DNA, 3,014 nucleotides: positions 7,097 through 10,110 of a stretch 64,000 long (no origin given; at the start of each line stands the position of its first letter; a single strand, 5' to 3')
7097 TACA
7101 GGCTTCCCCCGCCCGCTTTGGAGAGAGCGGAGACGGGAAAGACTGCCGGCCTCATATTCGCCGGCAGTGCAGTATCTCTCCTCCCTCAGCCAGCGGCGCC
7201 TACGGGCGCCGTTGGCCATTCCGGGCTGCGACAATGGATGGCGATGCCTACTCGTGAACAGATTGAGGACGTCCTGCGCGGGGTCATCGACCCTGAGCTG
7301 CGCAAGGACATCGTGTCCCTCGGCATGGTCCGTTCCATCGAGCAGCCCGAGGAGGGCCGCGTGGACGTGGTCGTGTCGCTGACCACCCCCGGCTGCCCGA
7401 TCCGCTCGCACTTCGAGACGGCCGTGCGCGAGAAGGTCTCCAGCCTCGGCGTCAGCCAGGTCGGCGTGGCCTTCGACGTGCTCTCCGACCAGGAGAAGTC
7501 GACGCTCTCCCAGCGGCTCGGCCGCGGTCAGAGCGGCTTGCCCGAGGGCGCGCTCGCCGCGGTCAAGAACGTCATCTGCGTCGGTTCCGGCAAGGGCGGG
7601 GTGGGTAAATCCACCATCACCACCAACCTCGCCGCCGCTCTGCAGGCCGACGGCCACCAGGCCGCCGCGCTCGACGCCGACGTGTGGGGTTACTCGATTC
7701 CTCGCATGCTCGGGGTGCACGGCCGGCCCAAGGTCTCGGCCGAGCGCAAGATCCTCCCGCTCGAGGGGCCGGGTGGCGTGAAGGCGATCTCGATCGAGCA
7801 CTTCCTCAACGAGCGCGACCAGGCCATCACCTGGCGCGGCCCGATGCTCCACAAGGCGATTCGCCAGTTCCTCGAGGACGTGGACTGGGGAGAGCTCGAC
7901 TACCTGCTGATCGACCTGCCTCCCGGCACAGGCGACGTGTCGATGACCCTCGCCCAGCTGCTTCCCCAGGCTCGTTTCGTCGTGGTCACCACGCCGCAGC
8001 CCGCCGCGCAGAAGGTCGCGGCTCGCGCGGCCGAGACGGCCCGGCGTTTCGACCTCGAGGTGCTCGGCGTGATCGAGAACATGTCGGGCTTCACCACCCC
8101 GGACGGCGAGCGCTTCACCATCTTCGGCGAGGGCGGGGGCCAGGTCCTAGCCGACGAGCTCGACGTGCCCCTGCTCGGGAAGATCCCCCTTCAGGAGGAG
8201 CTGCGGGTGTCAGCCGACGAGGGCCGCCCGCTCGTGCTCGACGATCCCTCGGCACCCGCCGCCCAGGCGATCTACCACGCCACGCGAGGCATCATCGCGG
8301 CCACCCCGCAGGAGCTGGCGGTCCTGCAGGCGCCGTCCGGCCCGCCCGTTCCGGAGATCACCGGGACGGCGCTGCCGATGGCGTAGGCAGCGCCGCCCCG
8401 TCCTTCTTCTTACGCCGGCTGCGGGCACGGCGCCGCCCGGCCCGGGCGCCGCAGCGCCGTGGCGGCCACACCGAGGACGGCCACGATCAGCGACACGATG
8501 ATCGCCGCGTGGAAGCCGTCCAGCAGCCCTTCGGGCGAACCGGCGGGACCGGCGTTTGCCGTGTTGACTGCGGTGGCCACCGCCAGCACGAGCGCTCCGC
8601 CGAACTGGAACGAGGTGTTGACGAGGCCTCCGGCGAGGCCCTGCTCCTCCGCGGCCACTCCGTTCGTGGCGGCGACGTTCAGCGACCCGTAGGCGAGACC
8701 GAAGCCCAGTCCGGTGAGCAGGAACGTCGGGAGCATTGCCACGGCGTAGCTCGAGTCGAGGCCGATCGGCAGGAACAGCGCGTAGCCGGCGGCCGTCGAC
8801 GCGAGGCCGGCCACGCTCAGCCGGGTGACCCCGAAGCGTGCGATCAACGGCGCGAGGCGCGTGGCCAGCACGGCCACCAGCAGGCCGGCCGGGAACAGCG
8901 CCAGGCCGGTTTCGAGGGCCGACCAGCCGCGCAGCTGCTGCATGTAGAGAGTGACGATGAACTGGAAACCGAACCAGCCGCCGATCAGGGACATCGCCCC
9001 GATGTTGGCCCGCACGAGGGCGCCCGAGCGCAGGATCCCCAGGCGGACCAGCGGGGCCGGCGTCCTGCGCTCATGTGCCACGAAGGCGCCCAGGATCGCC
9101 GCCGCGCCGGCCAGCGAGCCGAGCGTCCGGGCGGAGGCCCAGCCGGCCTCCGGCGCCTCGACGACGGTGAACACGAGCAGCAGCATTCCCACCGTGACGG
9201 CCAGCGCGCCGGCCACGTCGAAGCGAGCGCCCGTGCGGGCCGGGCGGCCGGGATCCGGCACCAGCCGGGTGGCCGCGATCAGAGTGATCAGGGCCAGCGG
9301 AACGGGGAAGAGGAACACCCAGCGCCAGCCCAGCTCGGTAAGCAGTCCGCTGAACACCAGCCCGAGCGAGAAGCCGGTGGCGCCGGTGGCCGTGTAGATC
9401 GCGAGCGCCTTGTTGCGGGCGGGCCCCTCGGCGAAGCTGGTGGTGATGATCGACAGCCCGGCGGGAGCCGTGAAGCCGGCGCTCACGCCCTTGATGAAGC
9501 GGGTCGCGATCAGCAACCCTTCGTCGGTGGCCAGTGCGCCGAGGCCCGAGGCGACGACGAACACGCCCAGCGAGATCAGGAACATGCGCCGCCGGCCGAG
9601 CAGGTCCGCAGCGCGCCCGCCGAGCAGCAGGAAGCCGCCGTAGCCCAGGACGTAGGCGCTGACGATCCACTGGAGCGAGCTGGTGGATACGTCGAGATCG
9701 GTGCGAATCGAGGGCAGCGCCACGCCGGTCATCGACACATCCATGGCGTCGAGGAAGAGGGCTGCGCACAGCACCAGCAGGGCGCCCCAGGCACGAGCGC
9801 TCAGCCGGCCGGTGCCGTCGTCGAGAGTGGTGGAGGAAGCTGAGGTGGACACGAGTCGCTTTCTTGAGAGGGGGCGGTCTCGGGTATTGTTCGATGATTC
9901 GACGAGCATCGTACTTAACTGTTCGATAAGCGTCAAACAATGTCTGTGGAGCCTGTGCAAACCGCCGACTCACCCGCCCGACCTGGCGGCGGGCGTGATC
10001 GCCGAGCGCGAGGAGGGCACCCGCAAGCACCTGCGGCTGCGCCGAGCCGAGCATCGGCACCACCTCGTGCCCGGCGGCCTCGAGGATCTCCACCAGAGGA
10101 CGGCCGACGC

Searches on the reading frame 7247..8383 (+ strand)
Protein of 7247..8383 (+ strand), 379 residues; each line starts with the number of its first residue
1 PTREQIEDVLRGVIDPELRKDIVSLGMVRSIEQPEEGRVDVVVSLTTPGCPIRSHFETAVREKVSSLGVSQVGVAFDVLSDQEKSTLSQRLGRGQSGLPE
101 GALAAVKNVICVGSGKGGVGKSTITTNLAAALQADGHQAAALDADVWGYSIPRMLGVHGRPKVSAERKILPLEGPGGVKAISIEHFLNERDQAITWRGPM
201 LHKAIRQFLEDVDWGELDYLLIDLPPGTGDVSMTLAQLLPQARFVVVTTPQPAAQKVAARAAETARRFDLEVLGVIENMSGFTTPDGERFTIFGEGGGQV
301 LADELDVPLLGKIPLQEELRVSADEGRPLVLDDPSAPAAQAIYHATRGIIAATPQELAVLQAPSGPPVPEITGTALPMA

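Call 84: search_protein_families(library=pfam, proteins=[window:7247-8383:+], max_evalue=0.00001)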
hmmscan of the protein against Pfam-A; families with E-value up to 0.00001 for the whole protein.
window:7247-8383:+ (379 aa): 5 families
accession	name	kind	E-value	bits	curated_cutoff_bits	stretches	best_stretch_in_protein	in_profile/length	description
PF10609.15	ParA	-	9.6e-88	294.2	27.1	1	106-347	2-243/246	NUBPL iron-transfer P-loop NTPase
PF01883.24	FeS_assembly_P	-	8.1e-16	58.5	23.5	1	3-72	1-71/73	Iron-sulfur cluster assembly protein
PF01656.29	CbiA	-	3.1e-12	47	25.4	1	110-278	1-111/125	CobQ/CobB/MinD/ParA nucleotide binding domain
PF13614.12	AAA_31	-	2.2e-08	34.7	27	1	108-146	2-40/177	AAA domain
PF09140.17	MipZ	-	1e-07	32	20.7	1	109-232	2-114/262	ATPase MipZ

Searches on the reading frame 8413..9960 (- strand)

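Call 84: search_protein_families(library=pfam, proteins=[window:8413-9960:-], max_evalue=0.00001)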
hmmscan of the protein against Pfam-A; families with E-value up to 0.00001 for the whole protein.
window:8413-9960:- (516 aa): 2 families
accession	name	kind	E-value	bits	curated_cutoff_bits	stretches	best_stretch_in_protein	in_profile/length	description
PF07690.21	MFS_1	-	3.3e-51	174.7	33.4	1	64-457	1-345/347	Major Facilitator Superfamily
PF00083.30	Sugar_tr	-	7.9e-07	28.7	22.3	1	87-230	43-188/452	Sugar (and other) transporter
